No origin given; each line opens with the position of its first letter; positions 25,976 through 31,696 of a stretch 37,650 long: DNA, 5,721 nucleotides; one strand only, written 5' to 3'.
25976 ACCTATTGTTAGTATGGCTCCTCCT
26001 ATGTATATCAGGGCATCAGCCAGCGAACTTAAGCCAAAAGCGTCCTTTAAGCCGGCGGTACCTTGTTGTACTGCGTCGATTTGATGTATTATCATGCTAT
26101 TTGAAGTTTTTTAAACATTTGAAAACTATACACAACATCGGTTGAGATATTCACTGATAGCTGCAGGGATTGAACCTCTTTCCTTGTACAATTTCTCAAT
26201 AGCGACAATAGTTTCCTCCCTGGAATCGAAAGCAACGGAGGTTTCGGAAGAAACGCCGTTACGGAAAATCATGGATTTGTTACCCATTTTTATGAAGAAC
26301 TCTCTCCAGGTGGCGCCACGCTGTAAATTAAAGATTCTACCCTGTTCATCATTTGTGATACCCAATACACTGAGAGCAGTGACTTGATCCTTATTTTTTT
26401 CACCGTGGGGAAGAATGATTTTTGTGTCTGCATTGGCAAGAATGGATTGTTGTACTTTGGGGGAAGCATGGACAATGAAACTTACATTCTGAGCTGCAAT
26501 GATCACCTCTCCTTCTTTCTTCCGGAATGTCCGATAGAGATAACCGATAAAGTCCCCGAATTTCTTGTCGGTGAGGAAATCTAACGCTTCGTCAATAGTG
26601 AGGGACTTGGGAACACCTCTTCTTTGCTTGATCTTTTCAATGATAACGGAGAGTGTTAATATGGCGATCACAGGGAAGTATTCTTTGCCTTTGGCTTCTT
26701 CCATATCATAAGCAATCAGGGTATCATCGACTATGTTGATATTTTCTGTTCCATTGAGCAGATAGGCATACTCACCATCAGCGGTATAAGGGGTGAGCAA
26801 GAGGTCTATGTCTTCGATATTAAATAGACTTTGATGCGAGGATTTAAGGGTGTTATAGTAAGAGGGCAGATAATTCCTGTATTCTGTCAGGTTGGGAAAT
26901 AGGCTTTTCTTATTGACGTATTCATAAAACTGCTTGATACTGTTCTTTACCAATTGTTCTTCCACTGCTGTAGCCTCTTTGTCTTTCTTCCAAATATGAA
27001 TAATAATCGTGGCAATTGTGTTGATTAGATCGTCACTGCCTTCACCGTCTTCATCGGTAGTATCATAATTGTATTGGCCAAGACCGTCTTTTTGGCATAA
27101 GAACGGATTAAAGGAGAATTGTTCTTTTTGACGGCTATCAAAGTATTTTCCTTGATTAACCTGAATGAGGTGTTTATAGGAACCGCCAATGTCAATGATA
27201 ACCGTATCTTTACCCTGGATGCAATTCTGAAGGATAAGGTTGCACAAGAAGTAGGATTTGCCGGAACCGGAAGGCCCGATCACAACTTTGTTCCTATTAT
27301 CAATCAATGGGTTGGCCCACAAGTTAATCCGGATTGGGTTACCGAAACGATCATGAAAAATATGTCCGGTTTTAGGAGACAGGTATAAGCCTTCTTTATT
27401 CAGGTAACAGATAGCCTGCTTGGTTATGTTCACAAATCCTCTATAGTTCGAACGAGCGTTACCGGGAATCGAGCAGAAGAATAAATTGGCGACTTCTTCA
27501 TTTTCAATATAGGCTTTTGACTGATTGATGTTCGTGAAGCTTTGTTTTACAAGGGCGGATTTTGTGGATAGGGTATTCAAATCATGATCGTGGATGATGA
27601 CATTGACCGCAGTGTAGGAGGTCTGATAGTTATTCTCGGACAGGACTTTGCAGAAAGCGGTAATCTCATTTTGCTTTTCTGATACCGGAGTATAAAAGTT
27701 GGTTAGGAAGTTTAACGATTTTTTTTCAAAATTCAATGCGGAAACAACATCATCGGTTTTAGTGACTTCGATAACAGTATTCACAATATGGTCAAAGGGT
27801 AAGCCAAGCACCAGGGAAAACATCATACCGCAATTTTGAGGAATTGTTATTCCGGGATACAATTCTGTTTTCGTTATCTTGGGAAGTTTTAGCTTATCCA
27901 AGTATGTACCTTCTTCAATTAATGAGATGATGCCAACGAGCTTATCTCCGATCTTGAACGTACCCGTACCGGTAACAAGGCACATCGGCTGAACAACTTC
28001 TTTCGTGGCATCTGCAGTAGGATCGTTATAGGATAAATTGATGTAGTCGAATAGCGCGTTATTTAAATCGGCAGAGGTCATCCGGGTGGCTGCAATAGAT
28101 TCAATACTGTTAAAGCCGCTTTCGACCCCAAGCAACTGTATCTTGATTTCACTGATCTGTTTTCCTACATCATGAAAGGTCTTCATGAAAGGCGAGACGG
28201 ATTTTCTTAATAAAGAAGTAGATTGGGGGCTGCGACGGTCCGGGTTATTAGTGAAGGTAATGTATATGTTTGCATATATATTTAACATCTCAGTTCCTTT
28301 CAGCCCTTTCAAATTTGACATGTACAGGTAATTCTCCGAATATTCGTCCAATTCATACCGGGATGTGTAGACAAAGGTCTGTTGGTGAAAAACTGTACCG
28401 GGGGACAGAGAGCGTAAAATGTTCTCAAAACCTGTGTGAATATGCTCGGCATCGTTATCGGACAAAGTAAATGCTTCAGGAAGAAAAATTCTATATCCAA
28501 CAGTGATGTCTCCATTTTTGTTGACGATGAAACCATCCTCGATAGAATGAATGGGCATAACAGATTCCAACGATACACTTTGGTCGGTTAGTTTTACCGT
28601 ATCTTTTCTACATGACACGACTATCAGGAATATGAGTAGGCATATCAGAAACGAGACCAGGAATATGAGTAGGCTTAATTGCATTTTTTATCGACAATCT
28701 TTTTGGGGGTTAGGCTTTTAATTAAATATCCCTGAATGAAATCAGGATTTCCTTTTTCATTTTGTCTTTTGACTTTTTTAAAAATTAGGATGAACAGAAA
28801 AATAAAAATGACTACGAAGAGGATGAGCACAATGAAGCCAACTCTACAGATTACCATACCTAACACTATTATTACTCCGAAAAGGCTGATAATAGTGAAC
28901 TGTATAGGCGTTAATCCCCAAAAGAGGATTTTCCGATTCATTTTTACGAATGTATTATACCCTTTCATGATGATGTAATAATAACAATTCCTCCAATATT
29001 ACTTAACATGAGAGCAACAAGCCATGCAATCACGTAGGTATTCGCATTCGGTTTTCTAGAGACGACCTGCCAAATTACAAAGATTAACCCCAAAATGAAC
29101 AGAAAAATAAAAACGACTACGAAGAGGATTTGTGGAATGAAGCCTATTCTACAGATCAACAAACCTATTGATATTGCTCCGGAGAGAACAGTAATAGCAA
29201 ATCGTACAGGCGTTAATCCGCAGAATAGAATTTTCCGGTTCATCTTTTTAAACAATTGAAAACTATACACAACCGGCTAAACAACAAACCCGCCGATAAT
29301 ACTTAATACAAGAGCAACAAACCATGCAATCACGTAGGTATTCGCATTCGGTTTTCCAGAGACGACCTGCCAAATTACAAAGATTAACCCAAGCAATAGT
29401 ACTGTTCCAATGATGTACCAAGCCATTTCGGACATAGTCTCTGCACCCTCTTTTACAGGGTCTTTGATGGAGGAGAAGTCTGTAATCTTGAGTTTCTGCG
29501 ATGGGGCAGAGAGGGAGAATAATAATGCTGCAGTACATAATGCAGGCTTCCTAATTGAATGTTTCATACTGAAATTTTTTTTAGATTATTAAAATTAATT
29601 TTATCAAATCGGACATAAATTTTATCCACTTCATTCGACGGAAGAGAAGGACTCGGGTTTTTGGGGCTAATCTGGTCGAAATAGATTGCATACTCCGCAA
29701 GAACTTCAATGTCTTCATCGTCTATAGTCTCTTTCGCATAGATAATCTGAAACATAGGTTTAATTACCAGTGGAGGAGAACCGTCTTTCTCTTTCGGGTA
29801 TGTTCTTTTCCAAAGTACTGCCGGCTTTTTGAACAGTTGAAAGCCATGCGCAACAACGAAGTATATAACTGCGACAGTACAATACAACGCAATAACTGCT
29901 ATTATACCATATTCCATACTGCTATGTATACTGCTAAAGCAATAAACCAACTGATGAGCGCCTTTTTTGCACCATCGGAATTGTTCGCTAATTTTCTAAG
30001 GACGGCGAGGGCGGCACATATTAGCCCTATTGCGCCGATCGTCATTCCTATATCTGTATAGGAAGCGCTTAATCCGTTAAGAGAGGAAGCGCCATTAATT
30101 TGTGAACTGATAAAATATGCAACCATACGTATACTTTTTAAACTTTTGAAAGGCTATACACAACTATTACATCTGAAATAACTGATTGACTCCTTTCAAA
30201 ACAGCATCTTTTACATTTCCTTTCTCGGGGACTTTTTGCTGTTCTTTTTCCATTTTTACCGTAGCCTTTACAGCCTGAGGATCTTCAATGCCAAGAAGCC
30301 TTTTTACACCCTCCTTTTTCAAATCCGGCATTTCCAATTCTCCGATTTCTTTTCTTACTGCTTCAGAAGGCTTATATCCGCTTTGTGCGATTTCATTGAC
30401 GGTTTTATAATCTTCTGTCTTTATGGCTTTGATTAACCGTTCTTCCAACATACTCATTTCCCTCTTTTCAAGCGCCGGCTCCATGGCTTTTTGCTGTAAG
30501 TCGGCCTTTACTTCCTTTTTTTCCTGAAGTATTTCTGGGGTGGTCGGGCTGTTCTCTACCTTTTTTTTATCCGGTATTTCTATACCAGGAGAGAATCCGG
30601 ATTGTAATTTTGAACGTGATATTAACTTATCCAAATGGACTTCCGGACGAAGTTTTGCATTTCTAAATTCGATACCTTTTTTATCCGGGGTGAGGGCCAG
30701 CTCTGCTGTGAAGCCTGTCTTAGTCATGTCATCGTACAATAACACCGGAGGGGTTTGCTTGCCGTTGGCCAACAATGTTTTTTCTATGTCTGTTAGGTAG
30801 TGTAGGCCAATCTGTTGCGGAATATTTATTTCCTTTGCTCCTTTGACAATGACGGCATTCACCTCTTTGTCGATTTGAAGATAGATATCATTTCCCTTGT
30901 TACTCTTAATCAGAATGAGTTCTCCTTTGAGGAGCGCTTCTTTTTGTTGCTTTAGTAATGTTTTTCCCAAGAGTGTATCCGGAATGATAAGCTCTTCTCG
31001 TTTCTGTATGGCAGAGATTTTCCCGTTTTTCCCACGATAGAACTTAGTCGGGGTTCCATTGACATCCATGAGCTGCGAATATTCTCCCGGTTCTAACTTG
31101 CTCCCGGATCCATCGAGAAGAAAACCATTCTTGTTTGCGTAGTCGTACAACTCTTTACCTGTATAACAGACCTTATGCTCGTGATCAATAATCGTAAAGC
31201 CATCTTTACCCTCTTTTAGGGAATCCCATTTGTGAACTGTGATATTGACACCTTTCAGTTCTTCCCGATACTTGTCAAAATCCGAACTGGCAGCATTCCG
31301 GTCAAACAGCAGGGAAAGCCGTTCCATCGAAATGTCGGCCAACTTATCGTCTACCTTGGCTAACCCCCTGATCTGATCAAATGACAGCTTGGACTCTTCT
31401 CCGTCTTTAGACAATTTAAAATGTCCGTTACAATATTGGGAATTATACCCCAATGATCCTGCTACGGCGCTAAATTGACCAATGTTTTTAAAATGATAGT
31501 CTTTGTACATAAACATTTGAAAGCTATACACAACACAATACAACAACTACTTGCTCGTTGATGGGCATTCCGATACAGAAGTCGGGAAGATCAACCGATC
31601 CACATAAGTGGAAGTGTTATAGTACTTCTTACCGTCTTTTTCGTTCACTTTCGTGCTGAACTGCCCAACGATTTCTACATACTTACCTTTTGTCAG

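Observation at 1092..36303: A plasmid-wide ~24-nt motif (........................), at least 15 copies, always co-directional with the next gene and filling stop-to-start gaps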

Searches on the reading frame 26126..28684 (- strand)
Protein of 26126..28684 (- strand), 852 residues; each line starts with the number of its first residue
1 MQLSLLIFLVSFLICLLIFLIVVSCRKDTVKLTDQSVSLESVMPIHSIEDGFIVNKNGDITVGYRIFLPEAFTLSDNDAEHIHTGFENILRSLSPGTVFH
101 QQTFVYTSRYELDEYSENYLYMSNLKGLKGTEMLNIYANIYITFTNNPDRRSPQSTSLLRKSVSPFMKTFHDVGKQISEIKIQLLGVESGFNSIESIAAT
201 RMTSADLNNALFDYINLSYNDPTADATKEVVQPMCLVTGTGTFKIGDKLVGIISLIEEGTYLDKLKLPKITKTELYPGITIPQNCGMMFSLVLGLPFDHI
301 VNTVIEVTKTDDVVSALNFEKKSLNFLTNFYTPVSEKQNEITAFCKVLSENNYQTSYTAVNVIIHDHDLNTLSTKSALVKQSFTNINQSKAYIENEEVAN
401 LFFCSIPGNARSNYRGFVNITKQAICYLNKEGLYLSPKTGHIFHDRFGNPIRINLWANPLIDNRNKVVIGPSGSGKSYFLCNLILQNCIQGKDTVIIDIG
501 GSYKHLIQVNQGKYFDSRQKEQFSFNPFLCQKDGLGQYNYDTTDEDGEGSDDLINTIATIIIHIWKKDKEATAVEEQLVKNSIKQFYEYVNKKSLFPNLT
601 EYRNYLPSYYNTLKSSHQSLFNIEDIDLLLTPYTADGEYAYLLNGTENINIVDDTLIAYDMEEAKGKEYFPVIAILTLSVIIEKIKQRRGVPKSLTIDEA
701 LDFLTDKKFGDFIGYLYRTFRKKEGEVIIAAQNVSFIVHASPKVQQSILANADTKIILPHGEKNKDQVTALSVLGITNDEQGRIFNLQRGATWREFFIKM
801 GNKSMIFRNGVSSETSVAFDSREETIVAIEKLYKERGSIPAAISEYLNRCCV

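Call 33: find_encoding_contigs(protein=window:26126-28684:-, flank=10000, max_places=10)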
Protein window:26126-28684:- (852 aa): 1 contig read that carries it; 1 place shown.
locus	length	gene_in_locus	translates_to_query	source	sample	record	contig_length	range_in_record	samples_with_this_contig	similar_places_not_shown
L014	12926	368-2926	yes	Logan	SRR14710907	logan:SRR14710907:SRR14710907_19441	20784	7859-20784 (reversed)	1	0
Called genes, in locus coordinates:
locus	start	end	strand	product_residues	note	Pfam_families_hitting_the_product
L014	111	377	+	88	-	-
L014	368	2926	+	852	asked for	PF12991:DUF3875, PF19044:P-loop_TraG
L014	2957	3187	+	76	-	-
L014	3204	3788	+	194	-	-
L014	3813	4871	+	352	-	PF07863:CtnDOT_TraJ (weak)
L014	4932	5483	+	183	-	-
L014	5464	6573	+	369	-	PF12508:Transposon_TraM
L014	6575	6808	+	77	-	-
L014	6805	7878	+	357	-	PF13595:DUF4138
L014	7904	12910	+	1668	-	PF02384:N6_Mtase, PF07669:Eco57I (weak), PF28553:WH_1, PF28554:DUF8437, PF28555:Helicase_dom, PF00271:Helicase_C (weak), PF28556:DUF8438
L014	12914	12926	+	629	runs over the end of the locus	PF02534:T4SS-DNA_transf, PF10412:TrwB_AAD_bind, PF12696:TraG-D_C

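Call 44: find_homologous_proteins(query=window:26129-28684:-, max_evalue=1e-30)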
Query window:26129-28684:- (852 aa): 255 proteins with E <= 1e-30 among 8000 candidates; the best 120 are listed.
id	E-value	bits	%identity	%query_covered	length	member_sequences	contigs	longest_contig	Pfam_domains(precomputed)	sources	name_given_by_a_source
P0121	0.0e+0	1833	100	95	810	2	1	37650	PF19044.7,PF12991.13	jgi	jgi:conjugation system TraG family ATPase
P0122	0.0e+0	1079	58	99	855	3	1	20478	PF19044.7,PF12991.13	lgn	-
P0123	0.0e+0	1030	56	99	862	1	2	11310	PF19044.7,PF12991.13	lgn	-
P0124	0.0e+0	1013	54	99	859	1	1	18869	PF19044.7,PF12991.13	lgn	-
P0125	7.5e-271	919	50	100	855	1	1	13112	PF19044.7,PF12991.13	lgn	-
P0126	1.0e-270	919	50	99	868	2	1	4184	PF19044.7,PF12991.13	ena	-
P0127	1.3e-269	915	50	99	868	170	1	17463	PF19044.7,PF12991.13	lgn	-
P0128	3.7e-269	913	50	96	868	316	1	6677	PF19044.7,PF12991.13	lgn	-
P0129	1.9e-268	911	50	96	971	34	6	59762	PF19044.7,PF12991.13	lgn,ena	-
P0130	4.3e-268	910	50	98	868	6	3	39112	PF19044.7,PF12991.13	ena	-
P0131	7.7e-268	909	50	96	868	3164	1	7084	PF19044.7,PF12991.13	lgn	-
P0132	1.8e-267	908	50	97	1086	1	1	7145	PF19044.7,PF12991.13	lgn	-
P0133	3.1e-267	907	52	96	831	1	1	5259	PF19044.7,PF12991.13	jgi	jgi:conjugation system TraG family ATPase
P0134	1.8e-266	905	50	98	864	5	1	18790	PF19044.7,PF12991.13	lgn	-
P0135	1.7e-264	898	50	97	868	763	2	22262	PF19044.7,PF12991.13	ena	-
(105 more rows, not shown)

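Call 45: find_encoding_contigs(protein=P0122, flank=10000, max_places=3)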
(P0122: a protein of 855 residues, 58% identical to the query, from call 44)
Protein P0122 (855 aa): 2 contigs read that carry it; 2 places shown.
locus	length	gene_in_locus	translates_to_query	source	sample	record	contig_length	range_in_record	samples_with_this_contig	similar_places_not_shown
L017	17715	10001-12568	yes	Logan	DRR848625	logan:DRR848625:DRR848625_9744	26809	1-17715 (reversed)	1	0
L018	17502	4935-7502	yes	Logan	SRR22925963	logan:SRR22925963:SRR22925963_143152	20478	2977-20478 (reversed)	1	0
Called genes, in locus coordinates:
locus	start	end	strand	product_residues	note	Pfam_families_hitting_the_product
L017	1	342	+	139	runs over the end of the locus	PF08989:DUF1896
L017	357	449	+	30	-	-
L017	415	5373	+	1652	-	PF02384:N6_Mtase, PF07669:Eco57I, PF28553:WH_1, PF28554:DUF8437, PF28555:Helicase_dom, PF00271:Helicase_C (weak), PF28556:DUF8438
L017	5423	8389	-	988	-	-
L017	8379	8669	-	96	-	-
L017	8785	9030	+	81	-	-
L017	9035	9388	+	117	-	-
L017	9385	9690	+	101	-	-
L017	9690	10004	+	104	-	-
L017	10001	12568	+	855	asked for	PF12991:DUF3875, PF19044:P-loop_TraG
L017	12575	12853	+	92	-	-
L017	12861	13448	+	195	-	-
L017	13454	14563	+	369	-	PF07863:CtnDOT_TraJ (weak)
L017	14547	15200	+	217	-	-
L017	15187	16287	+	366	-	PF12508:Transposon_TraM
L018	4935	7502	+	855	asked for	PF12991:DUF3875, PF19044:P-loop_TraG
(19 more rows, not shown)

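Call 46: find_encoding_contigs(protein=P0124, flank=10000, max_places=3)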
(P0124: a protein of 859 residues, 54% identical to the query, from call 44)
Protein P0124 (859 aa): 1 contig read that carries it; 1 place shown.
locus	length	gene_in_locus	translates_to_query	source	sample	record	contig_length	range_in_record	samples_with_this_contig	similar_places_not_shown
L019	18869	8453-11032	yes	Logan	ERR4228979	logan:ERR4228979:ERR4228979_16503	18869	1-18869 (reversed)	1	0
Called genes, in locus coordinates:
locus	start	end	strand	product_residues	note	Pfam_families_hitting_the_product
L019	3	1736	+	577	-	?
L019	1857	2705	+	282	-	-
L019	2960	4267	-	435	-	PF13176:TPR_7 (faint), PF13374:TPR_10 (faint), PF13181:TPR_8 (faint), PF13424:TPR_12, PF00515:TPR_1, PF07719:TPR_2 (weak)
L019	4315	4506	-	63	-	-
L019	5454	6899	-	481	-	-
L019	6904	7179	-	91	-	-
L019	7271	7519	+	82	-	-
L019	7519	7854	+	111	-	-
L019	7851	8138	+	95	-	-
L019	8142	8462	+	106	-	-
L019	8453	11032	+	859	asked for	PF12991:DUF3875, PF19044:P-loop_TraG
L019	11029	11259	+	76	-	-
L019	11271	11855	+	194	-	-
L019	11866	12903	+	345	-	-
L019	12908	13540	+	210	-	-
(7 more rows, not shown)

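Call 47: find_encoding_contigs(protein=P0123, flank=10000, max_places=3)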
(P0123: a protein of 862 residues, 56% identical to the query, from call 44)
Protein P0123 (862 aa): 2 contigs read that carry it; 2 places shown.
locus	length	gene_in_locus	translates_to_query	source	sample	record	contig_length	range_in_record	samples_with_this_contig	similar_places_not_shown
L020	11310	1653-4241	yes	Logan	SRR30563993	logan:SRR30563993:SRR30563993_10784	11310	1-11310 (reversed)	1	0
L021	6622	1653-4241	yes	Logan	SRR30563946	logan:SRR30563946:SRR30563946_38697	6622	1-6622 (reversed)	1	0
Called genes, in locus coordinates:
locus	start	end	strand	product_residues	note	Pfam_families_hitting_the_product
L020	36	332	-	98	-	-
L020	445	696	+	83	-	-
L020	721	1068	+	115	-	-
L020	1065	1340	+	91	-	-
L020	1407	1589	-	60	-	-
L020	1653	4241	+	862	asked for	PF12991:DUF3875, PF19044:P-loop_TraG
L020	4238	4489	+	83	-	-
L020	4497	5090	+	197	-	-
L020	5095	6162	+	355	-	PF07863:CtnDOT_TraJ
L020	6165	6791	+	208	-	-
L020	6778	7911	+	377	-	PF12508:Transposon_TraM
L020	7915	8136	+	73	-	-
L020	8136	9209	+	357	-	PF13595:DUF4138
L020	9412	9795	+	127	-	PF01381:HTH_3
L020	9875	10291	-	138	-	-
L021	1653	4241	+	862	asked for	PF12991:DUF3875, PF19044:P-loop_TraG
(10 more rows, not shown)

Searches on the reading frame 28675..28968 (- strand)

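Call 36: search_protein_families(library=pfam, max_evalue=0.01, proteins=[window:28675-28968:-])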
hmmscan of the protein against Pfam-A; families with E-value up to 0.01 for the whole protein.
window:28675-28968:- (97 aa): 2 families
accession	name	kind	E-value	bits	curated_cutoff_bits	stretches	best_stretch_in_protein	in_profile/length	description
PF05814.16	Ac76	-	0.0014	19.1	22.5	1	25-90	2-67/83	Orf76 (Ac76)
PF25140.1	PGAP1_TMD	-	0.0034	17.2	25.3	1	9-76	83-150/324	GPI inositol-deacylase transmembrane domain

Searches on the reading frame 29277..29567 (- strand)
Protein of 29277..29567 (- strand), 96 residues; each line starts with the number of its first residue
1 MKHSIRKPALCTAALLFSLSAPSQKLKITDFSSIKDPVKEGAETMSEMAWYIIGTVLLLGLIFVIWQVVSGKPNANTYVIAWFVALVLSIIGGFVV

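Call 35: search_protein_families(library=pfam, max_evalue=0.01, proteins=[window:29277-29567:-])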
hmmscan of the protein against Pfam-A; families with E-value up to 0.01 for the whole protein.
window:29277-29567:- (96 aa): 3 families
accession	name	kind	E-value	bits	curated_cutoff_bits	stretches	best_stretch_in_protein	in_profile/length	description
PF13572.11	DUF4134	-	0.00053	20.6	26.5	1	10-92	3-85/93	Domain of unknown function (DUF4134)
PF07695.17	7TMR-DISM_7TM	-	0.0011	19.3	29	1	45-91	122-168/205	7TM diverse intracellular signalling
PF09990.14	DUF2231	-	0.0033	17.9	26.4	1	43-92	68-115/139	Predicted membrane protein (DUF2231)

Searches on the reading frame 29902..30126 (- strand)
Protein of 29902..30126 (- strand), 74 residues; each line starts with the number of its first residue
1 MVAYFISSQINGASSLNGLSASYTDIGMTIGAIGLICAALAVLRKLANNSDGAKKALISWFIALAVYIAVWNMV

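Call 35: search_protein_families(library=pfam, max_evalue=0.01, proteins=[window:29902-30126:-])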
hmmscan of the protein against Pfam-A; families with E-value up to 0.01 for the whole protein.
window:29902-30126:- (74 aa): 1 family
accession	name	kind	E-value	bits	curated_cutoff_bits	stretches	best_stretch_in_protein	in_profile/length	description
PF13572.11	DUF4134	-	0.0017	19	26.5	1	16-69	31-84/93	Domain of unknown function (DUF4134)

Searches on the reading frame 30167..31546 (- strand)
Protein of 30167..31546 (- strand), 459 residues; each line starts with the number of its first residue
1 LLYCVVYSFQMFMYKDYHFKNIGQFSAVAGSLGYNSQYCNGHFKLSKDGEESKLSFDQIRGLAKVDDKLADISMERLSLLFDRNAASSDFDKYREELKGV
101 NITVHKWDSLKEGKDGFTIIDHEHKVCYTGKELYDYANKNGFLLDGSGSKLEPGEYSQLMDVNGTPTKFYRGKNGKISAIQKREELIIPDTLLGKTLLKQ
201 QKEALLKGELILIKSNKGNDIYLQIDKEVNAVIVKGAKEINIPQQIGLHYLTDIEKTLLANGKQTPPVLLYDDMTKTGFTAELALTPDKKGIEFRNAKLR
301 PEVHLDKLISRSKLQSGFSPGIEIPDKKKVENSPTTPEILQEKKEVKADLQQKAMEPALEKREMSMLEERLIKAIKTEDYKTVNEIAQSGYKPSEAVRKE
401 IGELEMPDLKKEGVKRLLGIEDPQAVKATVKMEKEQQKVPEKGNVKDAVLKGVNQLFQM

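Call 35: search_protein_families(library=pfam, max_evalue=0.01, proteins=[window:30167-31546:-])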
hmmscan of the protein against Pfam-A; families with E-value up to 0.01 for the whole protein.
window:30167-31546:- (459 aa): 1 family
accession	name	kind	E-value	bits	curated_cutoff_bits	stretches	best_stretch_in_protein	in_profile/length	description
PF13101.12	DUF3945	-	0.00014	21.9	21.9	0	237-264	12-39/50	Protein of unknown function (DUF3945)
